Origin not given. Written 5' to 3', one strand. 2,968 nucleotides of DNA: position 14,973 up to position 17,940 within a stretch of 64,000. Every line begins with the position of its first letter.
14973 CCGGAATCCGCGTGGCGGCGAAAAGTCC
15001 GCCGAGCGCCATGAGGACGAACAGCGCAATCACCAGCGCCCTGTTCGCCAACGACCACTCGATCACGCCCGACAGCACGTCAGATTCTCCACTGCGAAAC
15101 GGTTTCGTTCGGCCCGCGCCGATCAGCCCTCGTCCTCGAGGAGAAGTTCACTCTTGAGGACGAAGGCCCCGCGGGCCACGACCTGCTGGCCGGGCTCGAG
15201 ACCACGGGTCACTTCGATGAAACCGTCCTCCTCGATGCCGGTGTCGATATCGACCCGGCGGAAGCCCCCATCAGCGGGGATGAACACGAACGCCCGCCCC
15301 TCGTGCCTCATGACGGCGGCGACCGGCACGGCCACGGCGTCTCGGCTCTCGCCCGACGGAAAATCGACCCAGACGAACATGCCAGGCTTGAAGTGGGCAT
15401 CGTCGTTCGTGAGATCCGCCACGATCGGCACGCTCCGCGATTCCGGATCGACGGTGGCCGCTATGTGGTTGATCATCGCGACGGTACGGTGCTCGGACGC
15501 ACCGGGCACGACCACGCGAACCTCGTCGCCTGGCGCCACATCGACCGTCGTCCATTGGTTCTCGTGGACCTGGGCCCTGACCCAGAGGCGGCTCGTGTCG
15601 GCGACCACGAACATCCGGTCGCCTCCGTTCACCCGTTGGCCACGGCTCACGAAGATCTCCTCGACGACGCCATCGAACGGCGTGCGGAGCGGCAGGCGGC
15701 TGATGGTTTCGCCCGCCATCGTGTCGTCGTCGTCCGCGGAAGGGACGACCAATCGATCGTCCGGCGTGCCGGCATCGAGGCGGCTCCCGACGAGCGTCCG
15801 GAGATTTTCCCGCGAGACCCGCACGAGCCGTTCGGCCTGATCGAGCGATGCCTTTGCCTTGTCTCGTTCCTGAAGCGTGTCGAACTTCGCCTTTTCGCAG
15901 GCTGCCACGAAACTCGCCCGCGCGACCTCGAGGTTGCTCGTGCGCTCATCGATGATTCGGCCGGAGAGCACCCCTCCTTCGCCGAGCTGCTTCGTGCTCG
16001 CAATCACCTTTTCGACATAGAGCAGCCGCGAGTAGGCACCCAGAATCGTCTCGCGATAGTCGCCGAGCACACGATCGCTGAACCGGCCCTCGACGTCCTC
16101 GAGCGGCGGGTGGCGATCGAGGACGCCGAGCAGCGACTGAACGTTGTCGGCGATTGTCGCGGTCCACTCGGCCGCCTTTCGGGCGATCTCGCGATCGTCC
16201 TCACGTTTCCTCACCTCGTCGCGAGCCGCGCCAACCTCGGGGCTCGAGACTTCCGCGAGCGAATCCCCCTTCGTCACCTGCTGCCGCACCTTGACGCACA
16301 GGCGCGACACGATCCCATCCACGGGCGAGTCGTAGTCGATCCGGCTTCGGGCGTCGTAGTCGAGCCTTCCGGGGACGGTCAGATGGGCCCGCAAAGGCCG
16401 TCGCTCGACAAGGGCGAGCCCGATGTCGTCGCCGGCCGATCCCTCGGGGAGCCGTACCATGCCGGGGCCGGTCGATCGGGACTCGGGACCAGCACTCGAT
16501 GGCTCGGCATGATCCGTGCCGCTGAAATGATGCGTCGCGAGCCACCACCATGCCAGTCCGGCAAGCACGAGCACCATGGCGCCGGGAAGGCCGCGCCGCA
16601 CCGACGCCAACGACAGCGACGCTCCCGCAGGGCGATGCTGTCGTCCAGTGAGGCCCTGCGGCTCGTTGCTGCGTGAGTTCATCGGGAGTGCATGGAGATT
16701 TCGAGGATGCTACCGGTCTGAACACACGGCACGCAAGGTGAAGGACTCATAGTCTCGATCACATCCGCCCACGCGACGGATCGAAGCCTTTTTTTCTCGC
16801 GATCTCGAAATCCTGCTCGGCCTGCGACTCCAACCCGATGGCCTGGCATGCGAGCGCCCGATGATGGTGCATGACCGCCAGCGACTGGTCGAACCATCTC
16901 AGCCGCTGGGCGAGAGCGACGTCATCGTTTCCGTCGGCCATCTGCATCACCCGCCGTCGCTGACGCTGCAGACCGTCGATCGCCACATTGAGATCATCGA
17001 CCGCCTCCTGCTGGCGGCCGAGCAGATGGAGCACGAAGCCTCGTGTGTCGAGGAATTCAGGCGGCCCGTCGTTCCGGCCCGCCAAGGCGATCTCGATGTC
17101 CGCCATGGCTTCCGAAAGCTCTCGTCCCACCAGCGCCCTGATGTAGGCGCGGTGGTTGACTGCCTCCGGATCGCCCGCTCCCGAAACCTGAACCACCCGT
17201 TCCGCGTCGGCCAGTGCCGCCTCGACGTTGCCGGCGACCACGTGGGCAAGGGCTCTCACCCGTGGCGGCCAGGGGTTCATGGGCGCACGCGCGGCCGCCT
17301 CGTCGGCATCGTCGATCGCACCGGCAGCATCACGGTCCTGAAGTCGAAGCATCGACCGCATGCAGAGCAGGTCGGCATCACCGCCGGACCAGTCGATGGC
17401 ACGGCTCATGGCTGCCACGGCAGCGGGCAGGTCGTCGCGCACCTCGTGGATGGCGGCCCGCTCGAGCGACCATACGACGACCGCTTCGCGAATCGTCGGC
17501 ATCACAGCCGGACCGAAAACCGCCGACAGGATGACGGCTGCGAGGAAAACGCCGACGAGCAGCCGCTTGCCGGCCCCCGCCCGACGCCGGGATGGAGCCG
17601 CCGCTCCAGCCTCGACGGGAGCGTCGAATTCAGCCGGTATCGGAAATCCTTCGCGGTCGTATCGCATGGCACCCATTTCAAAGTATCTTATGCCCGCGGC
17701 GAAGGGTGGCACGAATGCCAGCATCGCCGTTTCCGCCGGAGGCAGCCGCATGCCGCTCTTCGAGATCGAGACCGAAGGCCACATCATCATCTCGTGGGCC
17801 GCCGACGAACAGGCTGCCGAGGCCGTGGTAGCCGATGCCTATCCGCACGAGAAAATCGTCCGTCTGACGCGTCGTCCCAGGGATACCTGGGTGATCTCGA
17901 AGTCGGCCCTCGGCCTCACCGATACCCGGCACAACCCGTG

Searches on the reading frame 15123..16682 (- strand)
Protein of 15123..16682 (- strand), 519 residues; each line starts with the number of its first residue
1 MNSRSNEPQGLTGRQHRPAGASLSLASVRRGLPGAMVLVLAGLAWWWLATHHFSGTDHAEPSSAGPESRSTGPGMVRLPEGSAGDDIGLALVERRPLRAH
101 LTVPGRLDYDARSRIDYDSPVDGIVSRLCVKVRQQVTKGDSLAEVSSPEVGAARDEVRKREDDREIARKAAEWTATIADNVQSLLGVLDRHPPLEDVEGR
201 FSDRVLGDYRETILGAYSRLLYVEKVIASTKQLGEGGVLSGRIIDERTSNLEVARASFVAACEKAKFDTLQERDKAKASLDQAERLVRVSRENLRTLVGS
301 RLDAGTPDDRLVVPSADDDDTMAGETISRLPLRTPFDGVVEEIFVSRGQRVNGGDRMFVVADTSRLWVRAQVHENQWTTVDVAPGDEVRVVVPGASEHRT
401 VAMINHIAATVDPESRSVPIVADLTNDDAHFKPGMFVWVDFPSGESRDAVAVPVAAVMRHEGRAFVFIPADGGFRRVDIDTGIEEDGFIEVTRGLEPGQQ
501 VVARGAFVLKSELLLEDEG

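Call 34: search_protein_families(library=pfam, proteins=[window:15123-16682:-], max_evalue=0.001)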
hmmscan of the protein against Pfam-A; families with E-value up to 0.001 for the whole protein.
window:15123-16682:- (519 aa): 4 families
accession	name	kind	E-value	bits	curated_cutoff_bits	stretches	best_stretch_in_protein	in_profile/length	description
PF16576.10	HlyD_D23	-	1.9e-33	116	30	2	323-437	102-214/214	Barrel-sandwich domain of CusB or HlyD membrane-fusion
PF13437.12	HlyD_3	-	4.2e-21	76.1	22.2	1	332-434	2-106/106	HlyD family secretion protein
PF13533.13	Biotin_lipoyl_2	-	2.1e-09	37.4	29.8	1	331-355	2-26/32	Biotin-lipoyl like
PF00364.28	Biotin_lipoyl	-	7.8e-06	26.1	22.1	0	332-359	45-72/73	Biotin-requiring enzyme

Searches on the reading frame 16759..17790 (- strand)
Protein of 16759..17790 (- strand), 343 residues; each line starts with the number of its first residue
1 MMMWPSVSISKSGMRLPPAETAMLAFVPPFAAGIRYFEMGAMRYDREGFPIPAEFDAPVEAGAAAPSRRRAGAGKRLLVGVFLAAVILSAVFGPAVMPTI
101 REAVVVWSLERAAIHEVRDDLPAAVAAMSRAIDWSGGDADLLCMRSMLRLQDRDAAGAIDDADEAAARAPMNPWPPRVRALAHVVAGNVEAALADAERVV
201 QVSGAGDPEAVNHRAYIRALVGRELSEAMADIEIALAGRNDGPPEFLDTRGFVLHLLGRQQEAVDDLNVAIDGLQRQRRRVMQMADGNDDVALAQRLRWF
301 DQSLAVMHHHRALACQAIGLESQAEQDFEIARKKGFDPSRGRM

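Call 34: search_protein_families(library=pfam, proteins=[window:16759-17790:-], max_evalue=0.001)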
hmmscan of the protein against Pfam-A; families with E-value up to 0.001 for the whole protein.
window:16759-17790:- (343 aa): 2 families
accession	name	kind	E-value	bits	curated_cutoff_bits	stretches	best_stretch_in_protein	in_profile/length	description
PF07719.23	TPR_2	-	2.6e-06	27.5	27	0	244-271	1-28/34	Tetratricopeptide repeat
PF13371.12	TPR_9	-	4.3e-05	23.9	35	0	219-283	5-70/73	Tetratricopeptide repeat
